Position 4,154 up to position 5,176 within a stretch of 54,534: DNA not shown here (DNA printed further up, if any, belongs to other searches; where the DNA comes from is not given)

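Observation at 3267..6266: Five-gene cassette of low-complexity and surface-type proteins, including a BclA-CTD-like jelly-roll and a Cys-rich protein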

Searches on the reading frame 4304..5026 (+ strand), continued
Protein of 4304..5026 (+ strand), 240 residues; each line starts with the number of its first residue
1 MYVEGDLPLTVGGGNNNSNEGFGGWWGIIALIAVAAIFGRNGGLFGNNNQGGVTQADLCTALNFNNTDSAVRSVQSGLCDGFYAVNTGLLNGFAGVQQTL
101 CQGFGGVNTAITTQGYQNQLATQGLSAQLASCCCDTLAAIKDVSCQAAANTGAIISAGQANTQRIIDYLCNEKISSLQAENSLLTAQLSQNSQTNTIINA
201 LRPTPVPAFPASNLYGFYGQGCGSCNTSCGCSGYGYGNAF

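Call 50: get_annotated_region(hit=H78, flank=5000)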
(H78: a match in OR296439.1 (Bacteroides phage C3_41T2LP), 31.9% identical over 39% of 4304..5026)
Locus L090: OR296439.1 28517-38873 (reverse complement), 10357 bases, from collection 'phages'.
description: Bacteroides phage C3_41T2LP, complete genome.
organism: Bacteroides phage C3_41T2LP (NCBI taxid 3070809)
taxonomy: Viruses; Duplodnaviria; Heunggongvirae; Uroviricota; Caudoviricetes
host: Bacteroides uniformis MB20-41; source: phage plaques of the host; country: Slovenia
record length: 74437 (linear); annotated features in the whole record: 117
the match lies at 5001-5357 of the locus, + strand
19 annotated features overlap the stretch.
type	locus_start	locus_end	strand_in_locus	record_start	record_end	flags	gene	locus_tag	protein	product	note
CDS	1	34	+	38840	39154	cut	-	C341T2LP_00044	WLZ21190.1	hypothetical protein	-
CDS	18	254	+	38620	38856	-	-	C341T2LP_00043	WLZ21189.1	hypothetical protein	-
CDS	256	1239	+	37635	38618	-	-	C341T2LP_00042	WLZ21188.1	viral recombinase family protein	YqaJ viral recombinase family protein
CDS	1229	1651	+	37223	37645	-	-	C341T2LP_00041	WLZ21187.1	hypothetical protein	-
CDS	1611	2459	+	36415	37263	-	-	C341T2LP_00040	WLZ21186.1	RecT protein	-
CDS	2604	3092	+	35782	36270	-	-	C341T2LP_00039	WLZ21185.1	holliday junction resolvase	-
CDS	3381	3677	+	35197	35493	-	-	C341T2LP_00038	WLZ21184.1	chromosomal replication initiator protein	-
CDS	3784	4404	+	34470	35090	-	-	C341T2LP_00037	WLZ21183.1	DNA endonuclease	DNA endonuclease I-HmuI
CDS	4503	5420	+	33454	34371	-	-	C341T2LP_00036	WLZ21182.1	outer capsid protein/viral fiber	-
CDS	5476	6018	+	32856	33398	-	-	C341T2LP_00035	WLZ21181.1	hypothetical protein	-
CDS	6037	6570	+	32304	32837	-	-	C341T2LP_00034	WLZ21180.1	hypothetical protein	-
CDS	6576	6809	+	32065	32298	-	-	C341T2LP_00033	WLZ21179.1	hypothetical protein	-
CDS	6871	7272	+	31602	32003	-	-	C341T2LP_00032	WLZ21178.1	hypothetical protein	-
CDS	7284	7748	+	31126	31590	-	-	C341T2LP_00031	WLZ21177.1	PolyVal metallopeptidase superfamily domain protein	-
CDS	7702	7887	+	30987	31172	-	-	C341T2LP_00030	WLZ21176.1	hypothetical protein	-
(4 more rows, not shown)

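Call 51: get_annotated_region(hit=H76, flank=5000)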
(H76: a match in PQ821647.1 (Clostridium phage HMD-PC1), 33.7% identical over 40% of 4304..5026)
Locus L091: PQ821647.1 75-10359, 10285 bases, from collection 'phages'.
description: Clostridium phage HMD-PC1, complete genome.
organism: Clostridium phage HMD-PC1 (NCBI taxid 3397798)
taxonomy: Viruses; Duplodnaviria; Heunggongvirae; Uroviricota; Caudoviricetes
host: Clostridium perfringens; source: chicken intestine; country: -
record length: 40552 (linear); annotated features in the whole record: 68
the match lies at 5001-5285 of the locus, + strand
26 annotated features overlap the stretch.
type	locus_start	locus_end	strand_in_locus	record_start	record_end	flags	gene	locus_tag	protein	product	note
CDS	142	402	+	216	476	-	-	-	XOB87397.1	hypothetical protein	-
CDS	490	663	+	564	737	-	-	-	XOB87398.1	hypothetical protein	-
CDS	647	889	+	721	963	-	-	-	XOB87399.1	hypothetical protein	-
CDS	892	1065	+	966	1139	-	-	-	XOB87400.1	hypothetical protein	-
CDS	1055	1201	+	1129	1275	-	-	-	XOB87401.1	hypothetical protein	-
CDS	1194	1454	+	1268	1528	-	-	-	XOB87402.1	hypothetical protein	-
CDS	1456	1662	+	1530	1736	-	-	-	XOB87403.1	hypothetical protein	-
CDS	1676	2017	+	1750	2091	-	-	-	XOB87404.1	hypothetical protein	-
CDS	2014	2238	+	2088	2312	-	-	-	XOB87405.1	hypothetical protein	-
CDS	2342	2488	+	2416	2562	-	-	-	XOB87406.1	hypothetical protein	-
CDS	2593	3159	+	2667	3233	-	-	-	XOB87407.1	site-specific DNA-methyltransferase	-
CDS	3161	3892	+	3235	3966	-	-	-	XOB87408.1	anti-repressor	-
CDS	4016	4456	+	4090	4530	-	-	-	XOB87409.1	hypothetical protein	-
CDS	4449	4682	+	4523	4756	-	-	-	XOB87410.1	hypothetical protein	-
CDS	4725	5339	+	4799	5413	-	-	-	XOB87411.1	hypothetical protein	-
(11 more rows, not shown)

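Call 57: search_protein_families(library=pfam, proteins=[L019:6251-6721:+, L019:6714-6935:+, L019:8314-8868:+, L023:8181-8834:+, L023:9420-9776:+, L089:7139-7933:+], max_evalue=0.05)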
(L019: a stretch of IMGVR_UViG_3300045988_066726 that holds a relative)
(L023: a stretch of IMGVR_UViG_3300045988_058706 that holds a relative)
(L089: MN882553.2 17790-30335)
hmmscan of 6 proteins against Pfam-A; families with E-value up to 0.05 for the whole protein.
L019:6251-6721:+ (156 aa): 0 families

L019:6714-6935:+ (73 aa): 0 families

L019:8314-8868:+ (184 aa): 0 families

L023:8181-8834:+ (217 aa): 0 families

L023:9420-9776:+ (118 aa): 3 families
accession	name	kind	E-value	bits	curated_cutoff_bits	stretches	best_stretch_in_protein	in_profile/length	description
PF06114.19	Peptidase_M78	-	0.00036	20.8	22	1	38-78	19-59/123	IrrE N-terminal-like domain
PF10263.15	SprT-like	-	0.0026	18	25.6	1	37-76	30-76/108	SprT-like family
PF20573.4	DUF6782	-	0.0031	17.2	27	1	29-72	57-101/241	Putative metallopeptidase family (DUF6782)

L089:7139-7933:+ (264 aa): 1 family
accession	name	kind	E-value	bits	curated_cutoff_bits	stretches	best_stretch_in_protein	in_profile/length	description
PF12728.13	HTH_17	-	0.0017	19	27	1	222-261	2-41/51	Helix-turn-helix domain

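Call 58: search_protein_families(library=phrogs, proteins=[L019:6251-6721:+, L019:6714-6935:+, L019:7862-8302:+, L019:8314-8868:+, L023:8181-8834:+, L023:9420-9776:+, L089:7139-7933:+, L089:6622-7077:+], max_evalue=0.01)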
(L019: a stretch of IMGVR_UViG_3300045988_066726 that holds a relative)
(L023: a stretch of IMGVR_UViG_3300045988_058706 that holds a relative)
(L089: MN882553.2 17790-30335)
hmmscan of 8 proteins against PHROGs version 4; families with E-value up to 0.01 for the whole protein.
L019:6251-6721:+ (156 aa): 1 family
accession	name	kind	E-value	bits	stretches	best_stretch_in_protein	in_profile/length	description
phrog_21718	-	unknown function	3.2e-39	135.4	1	5-142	11-154/159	-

L019:6714-6935:+ (73 aa): 1 family
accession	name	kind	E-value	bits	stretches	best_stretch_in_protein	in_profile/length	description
phrog_22984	-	unknown function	1.6e-26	93.5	1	1-72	1-68/74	-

L019:7862-8302:+ (146 aa): 1 family
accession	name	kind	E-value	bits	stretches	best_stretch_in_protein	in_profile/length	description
phrog_20016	-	unknown function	1.6e-60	203.8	1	7-146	1-141/141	-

L019:8314-8868:+ (184 aa): 1 family
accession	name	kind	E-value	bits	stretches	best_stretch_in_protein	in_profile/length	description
phrog_28802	-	unknown function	1.2e-63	215.7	1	7-183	5-189/190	-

L023:8181-8834:+ (217 aa): 1 family
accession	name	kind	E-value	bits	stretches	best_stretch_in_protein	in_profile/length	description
phrog_233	-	head and packaging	0.0022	19.6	0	137-213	19-91/161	head scaffolding protein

L023:9420-9776:+ (118 aa): 1 family
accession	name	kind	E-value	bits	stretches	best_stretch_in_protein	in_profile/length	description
phrog_1233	-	unknown function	3.1e-18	67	1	5-107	5-107/306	-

L089:7139-7933:+ (264 aa): 9 families
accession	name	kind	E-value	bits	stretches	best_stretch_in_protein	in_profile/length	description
phrog_374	-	DNA, RNA and nucleotide metabolism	2.9e-65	222.2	1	3-215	188-405/617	HNH endonuclease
phrog_3377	-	DNA, RNA and nucleotide metabolism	8.5e-48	163.8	1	71-257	4-176/196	HNH endonuclease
phrog_8790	-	DNA, RNA and nucleotide metabolism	4.5e-31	109.6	1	64-238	9-158/241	restriction endonuclease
phrog_2081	-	DNA, RNA and nucleotide metabolism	5.9e-30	105.8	1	64-165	88-197/433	HNH endonuclease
phrog_953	-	DNA, RNA and nucleotide metabolism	3e-21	77.2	1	72-167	215-308/420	HNH endonuclease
phrog_28742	-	unknown function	1.7e-05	26.1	1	82-164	24-105/165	-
phrog_4578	-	DNA, RNA and nucleotide metabolism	2.8e-05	25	1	122-166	17-61/130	HNH endonuclease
phrog_27240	-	unknown function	0.00028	22.3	1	25-68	24-65/132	-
phrog_22195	-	unknown function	0.0015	19.4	1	12-67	10-66/148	-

L089:6622-7077:+ (151 aa): 1 family
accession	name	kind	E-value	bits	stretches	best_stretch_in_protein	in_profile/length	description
phrog_20016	-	unknown function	1.4e-43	148.9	1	1-150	1-140/141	-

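Call 76: search_dna_similar(query=L008:4725-5360:+, collection=phages, mode=protein, max_rows=30, max_evalue=1e-8)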
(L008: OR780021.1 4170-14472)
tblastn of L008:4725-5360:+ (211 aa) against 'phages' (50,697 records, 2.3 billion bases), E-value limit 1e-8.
Records with a match: 21; places in all: 22; records where one place covers at least 80% of the query: 5.
Best place of each record, by identity: >=99% 2; 90-95% 1; 60-80% 4; <60% 14.
By first word of the organism name: Bacteriophage 10; Clostridium 6; Dulem 3; bajarodcaudo 2.
By host as written in the record: - 11; Clostridium perfringens 3; Varecia variegata 2; Clostridium perfringens 2589 1; Clostridium perfringens 012 1; Clostridium perfringens JCM 1290 1; Propithecus coquereli 1; Peromyscus fraterculus 1.
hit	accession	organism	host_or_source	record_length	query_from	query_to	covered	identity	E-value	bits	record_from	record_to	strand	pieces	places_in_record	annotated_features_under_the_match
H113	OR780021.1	Clostridium phage XP41-N3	Clostridium perfringens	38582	1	199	94%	100.0%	2e-103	332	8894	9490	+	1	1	hypothetical protein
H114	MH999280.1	Clostridium phage CPD1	Clostridium perfringens 2589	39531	1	198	94%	91.9%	1e-90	295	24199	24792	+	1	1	hypothetical protein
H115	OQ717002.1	Clostridium phage vB_CpeS-17DYC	Clostridium perfringens 012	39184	1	193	91%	75.1%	1e-63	218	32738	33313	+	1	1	hypothetical protein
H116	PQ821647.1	Clostridium phage HMD-PC1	Clostridium perfringens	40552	1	198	94%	69.7%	2e-60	209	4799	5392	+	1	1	hypothetical protein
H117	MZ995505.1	Clostridium phage vB_CpeP_PMQ04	Clostridium perfringens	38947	1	198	94%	64.6%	3e-52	185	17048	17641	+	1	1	hypothetical protein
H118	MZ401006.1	Clostridium phage CPQ4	Clostridium perfringens JCM 1290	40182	1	110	52%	99.1%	2e-40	151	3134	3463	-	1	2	hypothetical protein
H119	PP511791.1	Dulem virus 39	Propithecus coquereli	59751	83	195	54%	56.5%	5e-35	136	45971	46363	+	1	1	hypothetical protein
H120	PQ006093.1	bajarodcaudo virus 2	Neotoma bryanti feces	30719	83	195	54%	55.8%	7e-30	121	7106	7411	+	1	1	hypothetical protein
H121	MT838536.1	Bacteriophage sp.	human fecal samples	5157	83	198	55%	49.2%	1e-24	106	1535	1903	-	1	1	record has no annotation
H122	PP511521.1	Dulem virus 36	Varecia variegata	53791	110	193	40%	66.7%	3e-29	119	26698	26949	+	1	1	hypothetical protein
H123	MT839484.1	Bacteriophage sp.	human fecal samples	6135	89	198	52%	41.8%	6e-17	84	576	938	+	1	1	record has no annotation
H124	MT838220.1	Bacteriophage sp.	human fecal samples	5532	71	199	61%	34.0%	4e-15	79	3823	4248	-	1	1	record has no annotation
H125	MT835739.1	Bacteriophage sp.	human fecal samples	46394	84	193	52%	34.8%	2e-12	71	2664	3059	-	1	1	record has no annotation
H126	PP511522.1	Dulem virus 35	Varecia variegata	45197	83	192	52%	34.3%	2e-9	62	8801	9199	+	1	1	hypothetical protein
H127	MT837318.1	Bacteriophage sp.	human fecal samples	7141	94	199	50%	35.5%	3e-10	65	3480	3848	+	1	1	record has no annotation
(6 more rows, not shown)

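Call 78: find_related_loci(query=A2, collection=genome_contigs, flank=6000)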
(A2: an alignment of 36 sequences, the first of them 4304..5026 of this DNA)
Query A2 (240 aa) in genome_contigs; peptide patterns used: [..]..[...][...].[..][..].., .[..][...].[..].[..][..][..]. (x = any residue, [..] = any of these).
106 stretches matched a pattern; 48 encode a relative of the query (tblastn E <= 1e-3); 48 distinct loci.
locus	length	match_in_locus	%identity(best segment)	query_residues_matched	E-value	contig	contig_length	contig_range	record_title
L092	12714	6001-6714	70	2-236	1e-93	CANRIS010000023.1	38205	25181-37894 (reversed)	MAG: uncultured Clostridia bacterium isolate Lapin-024__bin74 genome assembly, contig: Lapin-024__NODE_1348_length_38205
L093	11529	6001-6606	50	13-217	6e-50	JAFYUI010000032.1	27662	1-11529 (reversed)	MAG: Clostridia bacterium isolate RGIG7429 Water_buffalos_Colon-1__c846590, whole genome shotgun sequence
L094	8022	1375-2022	44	1-217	5e-48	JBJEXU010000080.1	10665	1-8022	MAG: Christensenellales bacterium isolate LOHA03_bin.029 NODE_2350_length_10665_cov_5.623186, whole genome shotgun seque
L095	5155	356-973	49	16-209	3e-46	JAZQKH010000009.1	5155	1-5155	MAG: Christensenellaceae bacterium isolate T1900044615_TS20190081.MAGScoT_cleanbin_000020 SGB_839_k141_1108277, whole ge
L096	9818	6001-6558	50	61-222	4e-44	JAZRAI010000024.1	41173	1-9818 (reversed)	MAG: Acutalibacteraceae bacterium isolate T1900045142_TC20190136.MAGScoT_cleanbin_000017 SGB_4926_k141_1400468, whole ge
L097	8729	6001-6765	45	1-225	4e-44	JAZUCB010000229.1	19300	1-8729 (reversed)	MAG: Clostridia bacterium isolate T1900045314_YK20190003.MAGScoT_cleanbin_000080 SGB_6278_k141_2178803, whole genome sho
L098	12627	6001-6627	40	2-215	6e-43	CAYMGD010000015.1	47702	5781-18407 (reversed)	MAG TPA_asm: uncultured Coprobacillus sp. isolate SRP225648_co1_120 genome assembly, contig: NODE_1305_length_47702_cov_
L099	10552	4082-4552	52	74-230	2e-41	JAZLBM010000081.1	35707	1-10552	MAG: Eubacteriales bacterium isolate T1900045064_TC20190058.MAGScoT_cleanbin_000014 SGB_4583_k141_693966, whole genome s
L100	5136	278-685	53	92-231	2e-36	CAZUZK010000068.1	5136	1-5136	MAG TPA_asm: uncultured Bacteroides sp. isolate SRP225648_co1_487 genome assembly, contig: NODE_41621_length_5136_cov_3.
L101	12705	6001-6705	44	1-228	3e-36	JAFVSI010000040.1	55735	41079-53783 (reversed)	MAG: Clostridia bacterium isolate RGIG5350 Sheep_Colon-3__c1050, whole genome shotgun sequence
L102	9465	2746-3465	42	1-225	2e-36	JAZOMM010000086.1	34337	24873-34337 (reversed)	MAG: Christensenellaceae bacterium isolate T1900045647_YK20190341.MAGScoT_cleanbin_000015 SGB_8177_k141_1345666, whole g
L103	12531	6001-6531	42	68-231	7e-36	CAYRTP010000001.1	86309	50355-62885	MAG TPA_asm: uncultured Clostridium sp. isolate SRP315200_co1_51 genome assembly, contig: NODE_134_length_86309_cov_13.6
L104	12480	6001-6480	45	69-222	2e-35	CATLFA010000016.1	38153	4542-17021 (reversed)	MAG TPA_asm: uncultured Clostridiaceae bacterium isolate MGG08105_1680015421 genome assembly, contig: ERR3199605_1223, w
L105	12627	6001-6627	46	1-209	1e-35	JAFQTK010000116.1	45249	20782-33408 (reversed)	Bacterium isolate RGIG2134 Goat_Colon-6__c612451, whole genome shotgun sequence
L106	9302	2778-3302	45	54-231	2e-35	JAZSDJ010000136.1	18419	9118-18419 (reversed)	MAG: Eubacteriales bacterium isolate T1900044599_TS20190065.MAGScoT_cleanbin_000024 SGB_680_k141_1010391, whole genome s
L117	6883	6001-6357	55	92-209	7e-31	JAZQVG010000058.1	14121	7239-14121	MAG: Christensenellaceae bacterium isolate T1900045171_TC20190165.MAGScoT_cleanbin_000005 SGB_5190_k141_2707050, whole g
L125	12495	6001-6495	35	50-217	4e-23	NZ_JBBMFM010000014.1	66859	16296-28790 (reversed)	Enterocloster hominis (ex Hitch et al. 2024) strain CLA-SR-H021 CLA-SR-H021_contig_14_length_66859, whole genome shotgun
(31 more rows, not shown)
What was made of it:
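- Most carriers are phages of gut Clostridia (call 78).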

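Call 81: search_protein_families(library=padloc, proteins=[window:4304-5026:+, L023:9420-9776:+], max_evalue=0.1)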
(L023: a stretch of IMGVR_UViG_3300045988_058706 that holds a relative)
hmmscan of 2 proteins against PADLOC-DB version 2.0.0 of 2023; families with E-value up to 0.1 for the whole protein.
window:4304-5026:+ (240 aa): 0 families

L023:9420-9776:+ (118 aa): 0 families

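Call 91: search_protein_families(library=pfam, proteins=[L009:4114-4317:+, L092:4419-4634:+, L009:6013-6174:+, L125:6819-7256:+, L008:5445-5822:+, L019:7862-8302:+, L009:7878-8306:+], max_evalue=0.05)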
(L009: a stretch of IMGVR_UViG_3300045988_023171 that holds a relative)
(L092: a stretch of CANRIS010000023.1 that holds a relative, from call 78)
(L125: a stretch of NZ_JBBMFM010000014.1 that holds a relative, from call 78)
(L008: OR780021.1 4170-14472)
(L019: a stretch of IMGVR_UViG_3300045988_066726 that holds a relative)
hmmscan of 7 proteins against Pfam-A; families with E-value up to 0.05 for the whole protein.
L009:4114-4317:+ (67 aa): 15 families
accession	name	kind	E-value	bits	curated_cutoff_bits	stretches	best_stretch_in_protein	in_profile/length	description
PF00196.25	GerE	-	7.3e-08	32.4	23.5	1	19-62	2-45/57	Bacterial regulatory proteins, luxR family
PF13384.12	HTH_23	-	7.8e-06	26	24.6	1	23-58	6-41/50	Homeodomain-like domain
PF08279.18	HTH_11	-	0.00051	20.3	25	1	33-64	13-45/55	HTH domain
PF13518.12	HTH_28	-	0.00054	20.4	25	1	26-57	4-35/52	Helix-turn-helix domain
PF13542.12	HTH_Tnp_ISL3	-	0.0042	16.9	27.4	1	26-57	19-49/51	Helix-turn-helix domain of transposase family ISL3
PF07638.17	Sigma70_ECF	-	0.0053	17.1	21.1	1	23-64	142-181/185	ECF sigma factor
PF13936.12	HTH_38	-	0.0054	16.9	27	1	26-56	12-42/44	Helix-turn-helix domain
PF02796.21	HTH_7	-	0.0076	16.8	23.8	1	26-51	13-38/45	Helix-turn-helix domain of resolvase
PF13551.12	HTH_29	-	0.0082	16.6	28.1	1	26-57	3-35/64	Winged helix-turn helix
PF04967.18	HTH_10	-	0.015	15.5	23.1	1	33-63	22-52/53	HTH DNA binding domain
PF01978.25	TrmB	-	0.023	15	25.6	1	19-60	5-48/68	Sugar-specific transcriptional regulator TrmB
PF13556.12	HTH_30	-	0.032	14.5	27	0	31-59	9-37/59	PucR C-terminal helix-turn-helix domain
PF08281.18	Sigma70_r4_2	-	0.036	14.1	25.7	1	27-61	18-53/54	Sigma-70, region 4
PF04218.19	CENP-B_N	-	0.044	13.9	21.2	0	23-62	11-49/53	CENP-B N-terminal DNA-binding domain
PF13412.12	HTH_24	-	0.046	13.7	21.9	0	35-57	18-40/48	Winged helix-turn-helix DNA-binding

L092:4419-4634:+ (71 aa): 3 families
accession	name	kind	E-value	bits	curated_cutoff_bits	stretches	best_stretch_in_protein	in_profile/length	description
PF04545.22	Sigma70_r4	-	0.0005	20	24.1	1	18-53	3-36/50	Sigma-70, region 4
PF05043.19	Mga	-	0.0097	16.9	21.1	1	31-63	24-56/87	Mga helix-turn-helix domain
PF07374.17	DUF1492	-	0.038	14.6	21.5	1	25-60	61-94/100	Protein of unknown function (DUF1492)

L009:6013-6174:+ (53 aa): 1 family
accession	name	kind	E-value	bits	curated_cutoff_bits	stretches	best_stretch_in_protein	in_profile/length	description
PF02575.21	YbaB_DNA_bd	-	0.035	14.7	25.5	1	6-51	41-88/91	YbaB/EbfC DNA-binding family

L125:6819-7256:+ (145 aa): 0 families

L008:5445-5822:+ (125 aa): 0 families

L019:7862-8302:+ (146 aa): 0 families

L009:7878-8306:+ (142 aa): 0 families
